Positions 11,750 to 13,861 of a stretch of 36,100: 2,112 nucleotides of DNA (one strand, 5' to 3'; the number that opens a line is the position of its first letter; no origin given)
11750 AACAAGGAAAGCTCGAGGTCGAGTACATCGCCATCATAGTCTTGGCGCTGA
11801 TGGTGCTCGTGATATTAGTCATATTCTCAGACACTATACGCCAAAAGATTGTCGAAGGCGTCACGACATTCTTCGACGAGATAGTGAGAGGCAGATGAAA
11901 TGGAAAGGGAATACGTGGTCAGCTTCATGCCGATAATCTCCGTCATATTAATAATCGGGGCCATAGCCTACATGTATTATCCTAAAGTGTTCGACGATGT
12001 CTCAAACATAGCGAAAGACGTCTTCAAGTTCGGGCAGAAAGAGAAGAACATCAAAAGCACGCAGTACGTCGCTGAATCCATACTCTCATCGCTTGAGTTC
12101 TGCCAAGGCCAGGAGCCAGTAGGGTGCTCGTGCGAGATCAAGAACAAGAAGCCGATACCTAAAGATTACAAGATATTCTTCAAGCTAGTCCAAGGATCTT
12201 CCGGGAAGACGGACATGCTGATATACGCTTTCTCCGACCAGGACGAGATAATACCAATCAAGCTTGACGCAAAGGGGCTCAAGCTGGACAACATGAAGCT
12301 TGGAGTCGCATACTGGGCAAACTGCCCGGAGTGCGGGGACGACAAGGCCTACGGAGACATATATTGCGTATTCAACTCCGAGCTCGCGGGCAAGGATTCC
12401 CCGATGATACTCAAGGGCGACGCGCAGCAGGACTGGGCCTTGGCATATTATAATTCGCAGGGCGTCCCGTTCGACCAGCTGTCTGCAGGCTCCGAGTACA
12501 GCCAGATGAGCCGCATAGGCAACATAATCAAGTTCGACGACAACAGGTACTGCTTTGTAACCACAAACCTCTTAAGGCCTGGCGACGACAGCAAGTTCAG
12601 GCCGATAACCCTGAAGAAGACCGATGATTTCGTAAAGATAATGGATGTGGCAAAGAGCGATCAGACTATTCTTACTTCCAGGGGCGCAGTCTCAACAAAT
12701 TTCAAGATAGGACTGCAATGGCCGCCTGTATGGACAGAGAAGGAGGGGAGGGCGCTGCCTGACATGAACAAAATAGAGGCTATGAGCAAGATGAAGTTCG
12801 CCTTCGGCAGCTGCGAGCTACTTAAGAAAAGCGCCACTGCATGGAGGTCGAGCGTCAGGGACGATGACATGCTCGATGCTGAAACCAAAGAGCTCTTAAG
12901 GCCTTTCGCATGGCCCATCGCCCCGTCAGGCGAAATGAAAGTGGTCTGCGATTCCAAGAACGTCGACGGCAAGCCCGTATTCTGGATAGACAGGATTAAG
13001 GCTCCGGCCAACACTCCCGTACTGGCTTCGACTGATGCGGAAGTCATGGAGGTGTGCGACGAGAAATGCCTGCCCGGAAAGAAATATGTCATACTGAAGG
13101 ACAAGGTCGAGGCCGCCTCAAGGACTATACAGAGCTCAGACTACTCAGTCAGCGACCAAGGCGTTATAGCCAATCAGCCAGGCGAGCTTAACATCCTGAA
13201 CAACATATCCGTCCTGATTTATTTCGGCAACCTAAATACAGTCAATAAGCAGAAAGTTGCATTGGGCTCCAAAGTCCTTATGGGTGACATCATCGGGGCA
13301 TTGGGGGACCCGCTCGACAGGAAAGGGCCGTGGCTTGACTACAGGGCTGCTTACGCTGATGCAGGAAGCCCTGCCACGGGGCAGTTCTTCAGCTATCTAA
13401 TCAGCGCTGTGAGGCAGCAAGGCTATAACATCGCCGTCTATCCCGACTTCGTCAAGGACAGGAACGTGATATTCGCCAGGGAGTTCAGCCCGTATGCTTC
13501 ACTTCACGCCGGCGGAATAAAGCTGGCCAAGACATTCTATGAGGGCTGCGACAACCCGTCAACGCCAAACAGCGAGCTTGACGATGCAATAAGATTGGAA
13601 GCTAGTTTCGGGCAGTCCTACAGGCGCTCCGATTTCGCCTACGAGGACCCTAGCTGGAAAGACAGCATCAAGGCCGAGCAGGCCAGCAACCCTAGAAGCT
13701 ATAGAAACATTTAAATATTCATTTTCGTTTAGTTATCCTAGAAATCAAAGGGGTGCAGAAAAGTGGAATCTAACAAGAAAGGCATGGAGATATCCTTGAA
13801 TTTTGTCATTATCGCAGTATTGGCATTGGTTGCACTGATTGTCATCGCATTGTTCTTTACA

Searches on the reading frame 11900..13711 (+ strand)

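Call 35: search_protein_families(library=pfam, proteins=[window:11900-13711:+], max_evalue=0.01)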
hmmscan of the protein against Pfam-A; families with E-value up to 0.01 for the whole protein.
window:11900-13711:+ (604 aa): 1 family
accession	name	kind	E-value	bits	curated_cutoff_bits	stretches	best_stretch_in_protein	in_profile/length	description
PF01551.29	Peptidase_M23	-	0.0003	21.4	28.7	0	366-419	8-59/96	Peptidase family M23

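Call 51: search_protein_families(library=ncbifam, proteins=[window:11900-13711:+], max_evalue=0.01)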
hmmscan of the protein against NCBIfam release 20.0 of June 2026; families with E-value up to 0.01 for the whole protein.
window:11900-13711:+ (604 aa): 0 families
